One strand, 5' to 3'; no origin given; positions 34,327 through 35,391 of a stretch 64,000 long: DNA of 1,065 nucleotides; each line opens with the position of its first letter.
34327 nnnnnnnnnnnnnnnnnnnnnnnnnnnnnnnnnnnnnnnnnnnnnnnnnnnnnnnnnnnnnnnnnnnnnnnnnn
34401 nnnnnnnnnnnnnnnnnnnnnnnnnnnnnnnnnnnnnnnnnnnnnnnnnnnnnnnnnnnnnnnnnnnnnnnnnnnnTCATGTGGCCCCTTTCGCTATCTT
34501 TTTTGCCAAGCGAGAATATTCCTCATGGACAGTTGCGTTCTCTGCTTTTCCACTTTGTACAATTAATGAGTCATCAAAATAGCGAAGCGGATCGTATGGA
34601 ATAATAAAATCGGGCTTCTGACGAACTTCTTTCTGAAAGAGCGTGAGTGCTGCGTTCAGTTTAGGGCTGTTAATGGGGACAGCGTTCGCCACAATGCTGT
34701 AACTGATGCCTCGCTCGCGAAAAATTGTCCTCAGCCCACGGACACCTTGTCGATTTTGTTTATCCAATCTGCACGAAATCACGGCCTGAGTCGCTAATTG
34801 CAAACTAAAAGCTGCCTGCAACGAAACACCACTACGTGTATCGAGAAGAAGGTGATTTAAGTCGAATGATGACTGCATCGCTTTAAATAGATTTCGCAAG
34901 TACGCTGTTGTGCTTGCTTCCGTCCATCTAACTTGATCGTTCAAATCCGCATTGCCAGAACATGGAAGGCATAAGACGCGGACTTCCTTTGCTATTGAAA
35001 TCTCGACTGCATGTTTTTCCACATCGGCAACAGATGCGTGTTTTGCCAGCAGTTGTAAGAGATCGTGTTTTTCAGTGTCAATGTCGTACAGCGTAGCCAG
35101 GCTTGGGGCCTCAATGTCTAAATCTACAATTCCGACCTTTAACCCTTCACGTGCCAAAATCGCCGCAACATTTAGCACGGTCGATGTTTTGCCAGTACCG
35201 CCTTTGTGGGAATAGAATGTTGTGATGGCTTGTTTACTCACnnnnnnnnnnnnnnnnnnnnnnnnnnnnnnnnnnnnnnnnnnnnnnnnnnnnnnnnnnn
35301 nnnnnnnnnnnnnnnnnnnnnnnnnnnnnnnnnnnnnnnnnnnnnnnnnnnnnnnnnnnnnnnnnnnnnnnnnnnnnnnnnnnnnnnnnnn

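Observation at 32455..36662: Candidate novel defence operon: helical-barrel protein + MinD/ParA ATPase + HD phosphohydrolase + YkgJ Fe-S protein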

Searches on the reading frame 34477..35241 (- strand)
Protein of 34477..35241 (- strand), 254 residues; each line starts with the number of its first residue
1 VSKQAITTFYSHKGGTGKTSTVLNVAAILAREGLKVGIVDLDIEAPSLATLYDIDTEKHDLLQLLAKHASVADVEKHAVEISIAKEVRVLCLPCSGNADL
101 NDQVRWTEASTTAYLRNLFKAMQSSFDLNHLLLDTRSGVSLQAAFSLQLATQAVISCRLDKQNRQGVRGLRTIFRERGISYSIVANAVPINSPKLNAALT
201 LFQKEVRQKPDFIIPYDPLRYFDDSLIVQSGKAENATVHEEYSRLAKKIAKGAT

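Call 3: search_protein_families(library=pfam, proteins=[window:34477-35241:-], max_evalue=0.01)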
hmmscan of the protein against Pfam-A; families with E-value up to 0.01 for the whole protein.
window:34477-35241:- (254 aa): 9 families
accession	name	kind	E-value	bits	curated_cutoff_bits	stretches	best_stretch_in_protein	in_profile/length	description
PF10609.15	ParA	-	4.1e-13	49.7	27.1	1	6-205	5-192/246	NUBPL iron-transfer P-loop NTPase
PF13614.12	AAA_31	-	6e-13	49.5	27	1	6-171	3-161/177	AAA domain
PF01656.29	CbiA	-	2.1e-10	41.1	25.4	1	9-127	3-54/125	CobQ/CobB/MinD/ParA nucleotide binding domain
PF09140.17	MipZ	-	1.4e-06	28.3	20.7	1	11-63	7-59/262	ATPase MipZ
PF00142.24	Fer4_NifH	-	0.0001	22.3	25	1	12-80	7-74/271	4Fe-4S iron sulfur cluster binding proteins, NifH/frxC family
PF07015.17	VirC1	-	0.00071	19.4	24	1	6-46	3-43/231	VirC1 protein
PF00448.28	SRP54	-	0.0021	18.2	22.7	1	15-166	11-157/196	SRP54-type protein, GTPase domain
PF02606.20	LpxK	-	0.0023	17.5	27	1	13-39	45-71/328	Tetraacyldisaccharide-1-P 4'-kinase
PF02374.21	ArsA_ATPase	-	0.0057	16.3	24.3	1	9-59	5-54/305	Anion-transporting ATPase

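Call 4: search_protein_families(library=padloc, proteins=[window:34477-35241:-], max_evalue=0.01)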
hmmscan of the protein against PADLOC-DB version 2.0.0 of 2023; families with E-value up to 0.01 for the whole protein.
window:34477-35241:- (254 aa): 2 families
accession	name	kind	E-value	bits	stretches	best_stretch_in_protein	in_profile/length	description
PDLC04559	PDC-M28B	-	4.3e-12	43.8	1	4-51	128-175/438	-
PDLC04560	PDC-M28B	-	1.9e-08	32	1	7-85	17-93/327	-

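Call 5: search_protein_families(library=ncbifam, proteins=[window:34477-35241:-], max_evalue=0.01)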
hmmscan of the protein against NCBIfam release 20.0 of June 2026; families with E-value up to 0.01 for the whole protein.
window:34477-35241:- (254 aa): 19 families
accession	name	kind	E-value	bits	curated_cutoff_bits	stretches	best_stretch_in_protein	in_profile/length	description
NF047398.1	AAA_KGGVGR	domain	1.9e-24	87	90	1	5-170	3-185/190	KGGVGR-motif variant AAA ATPase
TIGR01969.1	minD_arch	subfamily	4.8e-12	45.6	201.75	1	7-155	3-136/251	cell division ATPase MinD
NF041136.1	MrpORP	equivalog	4.4e-09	36.1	450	1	10-60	11-61/365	iron-sulfur cluster carrier protein MrpORP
NF008669.0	PRK11670.1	equivalog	9.4e-09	34.6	348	1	6-54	109-157/369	iron-sulfur cluster carrier protein ApbC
TIGR01007.1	eps_fam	subfamily_domain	6.1e-08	32.4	108.05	1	10-169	23-170/204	polysaccharide biosynthesis tyrosine autokinase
NF040564.1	SCO2523_fam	equivalog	1.3e-07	31.2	200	1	11-148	7-150/305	SCO2523 family variant P-loop protein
NF041546.1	ParA_partition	equivalog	2.4e-07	30.5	180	1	7-66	2-60/203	ParA family partition ATPase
TIGR01968.1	minD_bact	equivalog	1.7e-06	27.6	212.9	1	7-155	4-139/261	septum site-determining protein MinD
TIGR03371.1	cellulose_yhjQ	equivalog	1.7e-05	24.5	157.85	1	10-168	7-155/246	cellulose biosynthesis protein BcsQ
TIGR03453.1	partition_RepA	equivalog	3.8e-05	22.7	348.45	1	8-57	108-156/387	plasmid partitioning protein RepA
NF008079.0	PRK10818.1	equivalog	6.2e-05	22.5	508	1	7-157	5-143/270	septum site-determining protein MinD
TIGR03018.1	pepcterm_TyrKin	hypoth_equivalog_domain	8e-05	22.1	230.65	1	12-158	43-180/207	XrtA-associated tyrosine autokinase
NF010423.0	PRK13849.1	equivalog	0.0001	21.8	313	1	6-46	3-43/231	conjugal transfer ATPase VirC1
NF009701.0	PRK13230.1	subfamily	0.00017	20.7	350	1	9-51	6-47/291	nitrogenase reductase-like protein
TIGR01287.1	nifH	equivalog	0.00046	19.6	394.35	1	12-80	7-73/275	nitrogenase iron protein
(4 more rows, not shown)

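Call 48: search_protein_families(library=ncbifam, alignment_id=A3, max_evalue=0.00001)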
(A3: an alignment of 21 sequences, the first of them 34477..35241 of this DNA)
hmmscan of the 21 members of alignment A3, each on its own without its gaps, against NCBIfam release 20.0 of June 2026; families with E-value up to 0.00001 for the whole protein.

A. member 1, window:34477-35241:- (254 aa): 8 families
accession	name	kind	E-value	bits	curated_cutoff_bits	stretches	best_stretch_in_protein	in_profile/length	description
NF047398.1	AAA_KGGVGR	domain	1.9e-24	87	90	1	5-170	3-185/190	KGGVGR-motif variant AAA ATPase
TIGR01969.1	minD_arch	subfamily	4.8e-12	45.6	201.75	1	7-155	3-136/251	cell division ATPase MinD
NF041136.1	MrpORP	equivalog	4.4e-09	36.1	450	1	10-60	11-61/365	iron-sulfur cluster carrier protein MrpORP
NF008669.0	PRK11670.1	equivalog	9.4e-09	34.6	348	1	6-54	109-157/369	iron-sulfur cluster carrier protein ApbC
TIGR01007.1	eps_fam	subfamily_domain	6.1e-08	32.4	108.05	1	10-169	23-170/204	polysaccharide biosynthesis tyrosine autokinase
NF040564.1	SCO2523_fam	equivalog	1.3e-07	31.2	200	1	11-148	7-150/305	SCO2523 family variant P-loop protein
NF041546.1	ParA_partition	equivalog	2.4e-07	30.5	180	1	7-66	2-60/203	ParA family partition ATPase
TIGR01968.1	minD_bact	equivalog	1.7e-06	27.6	212.9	1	7-155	4-139/261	septum site-determining protein MinD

B. families by the number of members that match (of 21 scanned): 13 families
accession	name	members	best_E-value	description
NF047398.1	AAA_KGGVGR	21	2.1e-36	KGGVGR-motif variant AAA ATPase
TIGR01969.1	minD_arch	19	4.8e-12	cell division ATPase MinD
NF041136.1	MrpORP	18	8.1e-12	iron-sulfur cluster carrier protein MrpORP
TIGR01968.1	minD_bact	11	2.5e-12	septum site-determining protein MinD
NF041546.1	ParA_partition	10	5.9e-08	ParA family partition ATPase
NF040564.1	SCO2523_fam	9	4.2e-12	SCO2523 family variant P-loop protein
TIGR03371.1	cellulose_yhjQ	8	5.5e-10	cellulose biosynthesis protein BcsQ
NF008669.0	PRK11670.1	6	9.4e-09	iron-sulfur cluster carrier protein ApbC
NF008079.0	PRK10818.1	4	2.6e-08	septum site-determining protein MinD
NF010423.0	PRK13849.1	3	5.4e-08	conjugal transfer ATPase VirC1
TIGR03018.1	pepcterm_TyrKin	2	1.6e-09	XrtA-associated tyrosine autokinase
NF041283.1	PrgP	2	1.8e-06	ParA superfamily DNA segregation protein PrgP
TIGR01007.1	eps_fam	1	6.1e-08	polysaccharide biosynthesis tyrosine autokinase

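Call 49: search_protein_families(library=padloc, alignment_id=A3, max_evalue=0.00001)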
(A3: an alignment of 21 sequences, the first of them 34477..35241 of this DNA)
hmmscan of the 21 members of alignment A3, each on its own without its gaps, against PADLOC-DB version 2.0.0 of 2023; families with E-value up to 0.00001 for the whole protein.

A. member 1, window:34477-35241:- (254 aa): 2 families
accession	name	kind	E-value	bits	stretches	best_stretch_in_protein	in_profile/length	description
PDLC04559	PDC-M28B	-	4.3e-12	43.8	1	4-51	128-175/438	-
PDLC04560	PDC-M28B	-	1.9e-08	32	1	7-85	17-93/327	-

B. families by the number of members that match (of 21 scanned): 2 families
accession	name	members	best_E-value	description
PDLC04559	PDC-M28B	21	9.2e-26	-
PDLC04560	PDC-M28B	9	1.2e-12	-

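Call 51: search_solved_structures(query=A3, max_evalue=0.00001)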
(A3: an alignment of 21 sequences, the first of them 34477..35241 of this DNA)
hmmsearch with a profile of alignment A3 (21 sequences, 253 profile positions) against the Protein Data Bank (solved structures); distinct sequences matched with E-value up to 0.00001: 36.
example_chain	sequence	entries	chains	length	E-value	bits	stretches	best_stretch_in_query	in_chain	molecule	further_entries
4v03_A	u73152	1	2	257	8.1e-16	61.5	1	3-192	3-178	SITE-DETERMINING PROTEIN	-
3vx3_A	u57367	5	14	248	2.8e-15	59.7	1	4-56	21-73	ATPase involved in chromosome partitioning, ParA/MinD family, Mrp homolog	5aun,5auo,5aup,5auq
4v02_A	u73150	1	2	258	5e-14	55.6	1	3-192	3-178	SITE-DETERMINING PROTEIN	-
8zkc_A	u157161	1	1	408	1.1e-12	51.2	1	3-56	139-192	Iron-sulfur cluster carrier protein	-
3kb1_A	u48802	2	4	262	1.1e-12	51.2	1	5-190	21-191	Nucleotide-binding protein | Iron-sulfur cluster carrier protein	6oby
1hyq_A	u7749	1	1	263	1.3e-12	51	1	2-55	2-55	CELL DIVISION INHIBITOR (MIND-1)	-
5j1j_A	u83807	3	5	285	4.3e-12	49.3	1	11-241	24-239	Site-determining protein | Transcriptional antiactivator FleN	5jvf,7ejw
2ph1_A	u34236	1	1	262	1.7e-11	47.3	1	4-186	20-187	Nucleotide-binding protein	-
1ion_A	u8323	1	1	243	2.4e-11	46.8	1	2-182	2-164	PROBABLE CELL DIVISION INHIBITOR MIND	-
1g3q_A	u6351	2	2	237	2.8e-11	46.6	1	3-250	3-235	CELL DIVISION INHIBITOR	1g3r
6iub_A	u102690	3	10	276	5.8e-11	45.6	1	9-182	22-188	SpoOJ regulator (Soj)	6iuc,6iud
8pb9_A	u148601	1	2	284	2.4e-10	43.5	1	11-241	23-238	Antiactivator FleN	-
8p53_A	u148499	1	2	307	3.2e-10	43.1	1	11-241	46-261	Antiactivator FleN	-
1wcv_1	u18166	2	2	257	3.8e-10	42.9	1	11-41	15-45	SEGREGATION PROTEIN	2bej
6g2g_A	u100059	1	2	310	1.6e-09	40.9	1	4-143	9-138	Cytosolic Fe-S cluster assembly factor CFD1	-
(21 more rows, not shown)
